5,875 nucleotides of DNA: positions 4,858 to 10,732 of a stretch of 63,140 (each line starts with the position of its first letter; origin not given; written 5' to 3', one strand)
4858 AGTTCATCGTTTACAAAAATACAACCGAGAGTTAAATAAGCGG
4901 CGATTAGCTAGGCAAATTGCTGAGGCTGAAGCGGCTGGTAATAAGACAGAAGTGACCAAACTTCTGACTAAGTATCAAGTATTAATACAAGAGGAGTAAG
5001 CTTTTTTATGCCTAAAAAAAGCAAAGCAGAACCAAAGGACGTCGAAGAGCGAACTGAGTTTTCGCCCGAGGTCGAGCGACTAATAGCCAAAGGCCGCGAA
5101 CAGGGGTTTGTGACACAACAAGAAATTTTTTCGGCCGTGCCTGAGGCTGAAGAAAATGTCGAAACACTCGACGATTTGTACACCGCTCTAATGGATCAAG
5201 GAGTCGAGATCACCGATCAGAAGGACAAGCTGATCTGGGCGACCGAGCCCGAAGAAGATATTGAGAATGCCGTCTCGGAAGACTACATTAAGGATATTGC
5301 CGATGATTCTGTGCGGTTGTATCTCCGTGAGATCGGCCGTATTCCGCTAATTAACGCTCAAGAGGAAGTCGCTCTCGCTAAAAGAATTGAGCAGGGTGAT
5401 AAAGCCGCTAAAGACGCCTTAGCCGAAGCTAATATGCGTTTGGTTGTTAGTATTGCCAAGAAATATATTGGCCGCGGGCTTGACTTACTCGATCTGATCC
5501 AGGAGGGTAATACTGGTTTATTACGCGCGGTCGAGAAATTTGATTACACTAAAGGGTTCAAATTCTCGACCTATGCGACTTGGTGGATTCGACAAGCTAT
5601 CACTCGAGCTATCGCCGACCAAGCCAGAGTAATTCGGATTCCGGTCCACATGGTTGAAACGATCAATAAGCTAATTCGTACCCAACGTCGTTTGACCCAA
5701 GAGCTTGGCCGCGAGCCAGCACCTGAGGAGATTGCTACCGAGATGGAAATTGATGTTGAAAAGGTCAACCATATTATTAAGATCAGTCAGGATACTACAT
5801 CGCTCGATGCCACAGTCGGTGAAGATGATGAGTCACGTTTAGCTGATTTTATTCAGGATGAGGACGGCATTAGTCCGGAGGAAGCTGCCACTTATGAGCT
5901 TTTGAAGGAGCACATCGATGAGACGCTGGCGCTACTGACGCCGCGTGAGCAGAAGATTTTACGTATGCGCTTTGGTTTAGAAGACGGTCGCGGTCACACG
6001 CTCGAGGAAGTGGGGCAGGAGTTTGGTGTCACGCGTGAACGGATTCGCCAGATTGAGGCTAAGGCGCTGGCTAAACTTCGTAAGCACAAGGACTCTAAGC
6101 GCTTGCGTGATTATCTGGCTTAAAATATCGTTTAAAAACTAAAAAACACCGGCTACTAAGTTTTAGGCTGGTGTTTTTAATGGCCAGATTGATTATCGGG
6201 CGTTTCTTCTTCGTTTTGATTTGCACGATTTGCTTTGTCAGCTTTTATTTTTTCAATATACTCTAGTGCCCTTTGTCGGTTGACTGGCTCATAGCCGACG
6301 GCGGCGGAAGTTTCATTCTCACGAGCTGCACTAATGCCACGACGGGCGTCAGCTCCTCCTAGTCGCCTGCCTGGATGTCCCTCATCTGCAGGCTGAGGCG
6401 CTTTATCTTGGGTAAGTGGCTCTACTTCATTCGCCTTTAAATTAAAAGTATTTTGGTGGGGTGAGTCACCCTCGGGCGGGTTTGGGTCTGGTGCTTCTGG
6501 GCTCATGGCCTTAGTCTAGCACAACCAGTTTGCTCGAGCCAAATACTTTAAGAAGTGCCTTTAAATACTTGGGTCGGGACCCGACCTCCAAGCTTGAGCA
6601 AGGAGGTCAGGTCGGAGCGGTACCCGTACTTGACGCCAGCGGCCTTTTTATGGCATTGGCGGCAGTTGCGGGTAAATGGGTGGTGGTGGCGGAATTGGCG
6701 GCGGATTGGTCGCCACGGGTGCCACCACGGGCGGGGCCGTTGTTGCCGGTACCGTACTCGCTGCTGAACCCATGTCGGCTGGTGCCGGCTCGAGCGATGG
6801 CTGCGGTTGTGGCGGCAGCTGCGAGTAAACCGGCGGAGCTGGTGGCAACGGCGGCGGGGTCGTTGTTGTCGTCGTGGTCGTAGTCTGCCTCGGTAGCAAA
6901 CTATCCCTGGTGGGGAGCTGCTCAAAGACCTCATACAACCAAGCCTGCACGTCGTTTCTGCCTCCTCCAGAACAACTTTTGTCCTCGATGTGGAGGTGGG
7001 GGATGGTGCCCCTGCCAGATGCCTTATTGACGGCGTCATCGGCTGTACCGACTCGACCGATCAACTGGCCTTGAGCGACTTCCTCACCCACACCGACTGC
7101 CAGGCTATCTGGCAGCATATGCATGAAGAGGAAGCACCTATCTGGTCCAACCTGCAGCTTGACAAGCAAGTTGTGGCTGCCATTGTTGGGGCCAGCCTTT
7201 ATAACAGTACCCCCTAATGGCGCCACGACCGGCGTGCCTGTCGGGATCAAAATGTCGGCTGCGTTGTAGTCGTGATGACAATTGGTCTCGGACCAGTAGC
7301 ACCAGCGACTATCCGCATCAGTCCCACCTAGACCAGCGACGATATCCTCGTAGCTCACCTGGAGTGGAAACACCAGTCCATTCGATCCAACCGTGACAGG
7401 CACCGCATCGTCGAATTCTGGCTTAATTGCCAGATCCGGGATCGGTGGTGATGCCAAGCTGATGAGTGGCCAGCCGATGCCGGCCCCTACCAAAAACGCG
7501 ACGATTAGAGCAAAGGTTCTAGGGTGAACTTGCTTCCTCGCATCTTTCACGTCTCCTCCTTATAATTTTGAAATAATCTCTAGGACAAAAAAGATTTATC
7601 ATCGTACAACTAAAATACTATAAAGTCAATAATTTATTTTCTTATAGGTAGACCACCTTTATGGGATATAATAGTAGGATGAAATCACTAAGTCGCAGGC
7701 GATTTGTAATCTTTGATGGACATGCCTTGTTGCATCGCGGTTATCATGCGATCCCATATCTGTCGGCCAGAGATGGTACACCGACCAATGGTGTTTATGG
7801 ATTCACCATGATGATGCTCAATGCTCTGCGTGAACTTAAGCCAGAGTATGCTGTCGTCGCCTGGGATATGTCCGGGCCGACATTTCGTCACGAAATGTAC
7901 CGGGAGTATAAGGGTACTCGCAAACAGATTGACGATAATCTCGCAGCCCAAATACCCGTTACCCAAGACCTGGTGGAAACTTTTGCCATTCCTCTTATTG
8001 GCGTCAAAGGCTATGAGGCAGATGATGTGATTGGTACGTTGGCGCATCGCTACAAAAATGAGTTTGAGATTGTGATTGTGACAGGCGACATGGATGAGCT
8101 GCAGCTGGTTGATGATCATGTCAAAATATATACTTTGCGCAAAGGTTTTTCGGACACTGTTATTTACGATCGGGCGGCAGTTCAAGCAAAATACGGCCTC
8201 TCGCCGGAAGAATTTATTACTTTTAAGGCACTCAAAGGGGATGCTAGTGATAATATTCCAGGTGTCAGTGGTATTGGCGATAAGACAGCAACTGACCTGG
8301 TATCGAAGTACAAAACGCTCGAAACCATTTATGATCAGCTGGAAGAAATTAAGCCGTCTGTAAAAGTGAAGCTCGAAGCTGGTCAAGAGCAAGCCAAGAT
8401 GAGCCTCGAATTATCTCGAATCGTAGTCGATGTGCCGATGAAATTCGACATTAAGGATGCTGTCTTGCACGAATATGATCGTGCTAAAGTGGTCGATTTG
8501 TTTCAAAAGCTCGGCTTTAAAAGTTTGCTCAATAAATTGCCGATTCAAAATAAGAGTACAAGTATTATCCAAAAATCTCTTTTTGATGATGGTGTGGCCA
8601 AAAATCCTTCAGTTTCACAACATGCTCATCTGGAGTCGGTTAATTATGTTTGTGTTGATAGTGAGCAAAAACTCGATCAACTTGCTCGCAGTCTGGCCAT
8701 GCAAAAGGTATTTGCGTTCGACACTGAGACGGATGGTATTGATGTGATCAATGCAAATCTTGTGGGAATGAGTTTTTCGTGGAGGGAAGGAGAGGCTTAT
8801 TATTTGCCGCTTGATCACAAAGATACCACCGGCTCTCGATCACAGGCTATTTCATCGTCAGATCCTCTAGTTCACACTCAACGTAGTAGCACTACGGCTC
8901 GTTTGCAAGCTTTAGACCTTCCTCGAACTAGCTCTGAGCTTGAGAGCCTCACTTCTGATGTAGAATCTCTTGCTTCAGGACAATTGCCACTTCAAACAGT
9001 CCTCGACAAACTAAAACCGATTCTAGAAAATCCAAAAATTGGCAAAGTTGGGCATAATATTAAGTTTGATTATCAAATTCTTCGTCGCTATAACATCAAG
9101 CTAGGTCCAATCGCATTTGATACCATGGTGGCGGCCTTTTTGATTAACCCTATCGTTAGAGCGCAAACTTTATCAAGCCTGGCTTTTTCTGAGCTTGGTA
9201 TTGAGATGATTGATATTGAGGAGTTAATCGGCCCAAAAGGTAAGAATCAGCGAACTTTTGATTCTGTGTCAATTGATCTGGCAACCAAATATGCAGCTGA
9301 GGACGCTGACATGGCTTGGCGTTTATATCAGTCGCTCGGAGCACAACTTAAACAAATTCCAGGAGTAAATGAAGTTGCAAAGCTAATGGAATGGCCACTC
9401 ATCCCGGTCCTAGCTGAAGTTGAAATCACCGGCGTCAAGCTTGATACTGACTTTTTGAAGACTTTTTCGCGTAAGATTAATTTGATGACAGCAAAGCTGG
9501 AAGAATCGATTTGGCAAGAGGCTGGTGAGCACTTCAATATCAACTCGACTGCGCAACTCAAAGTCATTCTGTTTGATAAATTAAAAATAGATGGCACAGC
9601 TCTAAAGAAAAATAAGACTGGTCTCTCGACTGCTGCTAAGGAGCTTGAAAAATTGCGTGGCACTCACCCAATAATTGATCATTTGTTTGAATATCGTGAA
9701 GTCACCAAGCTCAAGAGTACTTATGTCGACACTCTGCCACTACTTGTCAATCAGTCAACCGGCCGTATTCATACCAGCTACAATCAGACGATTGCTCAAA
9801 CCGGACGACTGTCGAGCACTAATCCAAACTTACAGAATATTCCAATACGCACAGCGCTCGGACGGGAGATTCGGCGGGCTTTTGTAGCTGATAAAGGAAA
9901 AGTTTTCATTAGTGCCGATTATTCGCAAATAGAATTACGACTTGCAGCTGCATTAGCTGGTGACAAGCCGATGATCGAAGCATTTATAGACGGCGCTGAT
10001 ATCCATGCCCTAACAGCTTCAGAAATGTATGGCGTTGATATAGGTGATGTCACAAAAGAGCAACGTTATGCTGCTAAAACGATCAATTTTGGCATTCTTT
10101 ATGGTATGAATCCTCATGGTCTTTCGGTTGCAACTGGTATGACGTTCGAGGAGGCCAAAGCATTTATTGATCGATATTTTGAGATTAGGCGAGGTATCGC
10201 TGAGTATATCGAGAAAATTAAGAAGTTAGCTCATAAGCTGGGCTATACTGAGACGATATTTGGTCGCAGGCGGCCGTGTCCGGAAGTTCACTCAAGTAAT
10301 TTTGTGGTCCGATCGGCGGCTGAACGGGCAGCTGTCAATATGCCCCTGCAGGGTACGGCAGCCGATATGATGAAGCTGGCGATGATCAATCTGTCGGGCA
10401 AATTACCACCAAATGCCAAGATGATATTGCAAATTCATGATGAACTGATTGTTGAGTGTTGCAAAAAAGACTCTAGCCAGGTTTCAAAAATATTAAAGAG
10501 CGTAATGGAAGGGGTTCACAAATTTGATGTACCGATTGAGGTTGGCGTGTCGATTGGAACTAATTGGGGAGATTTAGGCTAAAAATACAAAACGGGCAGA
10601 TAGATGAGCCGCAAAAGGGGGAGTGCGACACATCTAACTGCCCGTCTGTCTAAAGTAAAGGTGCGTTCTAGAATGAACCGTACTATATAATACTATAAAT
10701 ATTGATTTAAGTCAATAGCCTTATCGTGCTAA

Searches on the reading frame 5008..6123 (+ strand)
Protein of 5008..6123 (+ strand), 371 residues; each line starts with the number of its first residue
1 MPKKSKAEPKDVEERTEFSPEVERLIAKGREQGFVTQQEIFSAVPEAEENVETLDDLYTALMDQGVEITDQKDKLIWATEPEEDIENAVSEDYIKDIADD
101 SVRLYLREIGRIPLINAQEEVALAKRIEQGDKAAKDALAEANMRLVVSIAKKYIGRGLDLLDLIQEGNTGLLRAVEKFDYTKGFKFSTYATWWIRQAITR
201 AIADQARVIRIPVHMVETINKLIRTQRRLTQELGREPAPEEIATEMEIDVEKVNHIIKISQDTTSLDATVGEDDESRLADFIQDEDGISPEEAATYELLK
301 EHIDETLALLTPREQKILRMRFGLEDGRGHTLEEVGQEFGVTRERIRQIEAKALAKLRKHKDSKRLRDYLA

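Call 37: search_protein_families(library=pfam, proteins=[window:5008-6123:+], max_evalue=0.0001)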
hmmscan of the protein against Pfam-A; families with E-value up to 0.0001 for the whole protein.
window:5008-6123:+ (371 aa): 5 families
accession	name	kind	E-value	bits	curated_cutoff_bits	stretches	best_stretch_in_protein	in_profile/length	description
PF04539.22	Sigma70_r3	-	1.5e-25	89.6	25.3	1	217-293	1-77/78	Sigma-70 region 3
PF04542.20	Sigma70_r2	-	2.3e-23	82.2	24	1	138-207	1-70/71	Sigma-70 region 2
PF04545.22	Sigma70_r4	-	1.7e-19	69.5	24.1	1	307-359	2-50/50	Sigma-70, region 4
PF00140.25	Sigma70_r1_2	-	2.2e-17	63.1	22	1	100-133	1-34/34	Sigma-70 factor, region 1.2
PF03979.19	Sigma70_r1_1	-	3.3e-12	46.6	22.5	1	20-85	5-68/81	Sigma-70 factor, region 1.1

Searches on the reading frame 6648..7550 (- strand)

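Call 37: search_protein_families(library=pfam, proteins=[window:6648-7550:-], max_evalue=0.0001)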
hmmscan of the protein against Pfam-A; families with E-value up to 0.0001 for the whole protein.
window:6648-7550:- (300 aa): 1 family
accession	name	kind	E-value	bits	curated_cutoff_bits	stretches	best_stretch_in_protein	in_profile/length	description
PF01551.29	Peptidase_M23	-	5.3e-14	52.6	28.7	1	96-189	4-86/96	Peptidase family M23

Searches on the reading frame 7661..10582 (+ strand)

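Call 37: search_protein_families(library=pfam, proteins=[window:7661-10582:+], max_evalue=0.0001)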
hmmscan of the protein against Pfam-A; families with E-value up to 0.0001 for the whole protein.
window:7661-10582:+ (973 aa): 5 families
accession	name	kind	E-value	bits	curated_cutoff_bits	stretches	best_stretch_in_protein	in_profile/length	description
PF00476.26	DNA_pol_A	-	4.9e-146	487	34.3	1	597-971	2-381/381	DNA polymerase family A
PF02739.22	5_3_exonuc_N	-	4.5e-53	179.8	34.3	1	15-179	2-164/164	5'-3' exonuclease, N-terminal resolvase-like domain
PF01367.25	5_3_exonuc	-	5.4e-29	101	40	1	181-274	2-96/97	5'-3' exonuclease, C-terminal SAM fold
PF01612.26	DNA_pol_A_exo1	-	7.4e-28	97.9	23.6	2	444-563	60-172/173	3'-5' exonuclease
PF22619.2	DNA_polI_exo1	-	8e-08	32.6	27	1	450-531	39-119/140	DNA polymerase I, ribonuclease H-like domain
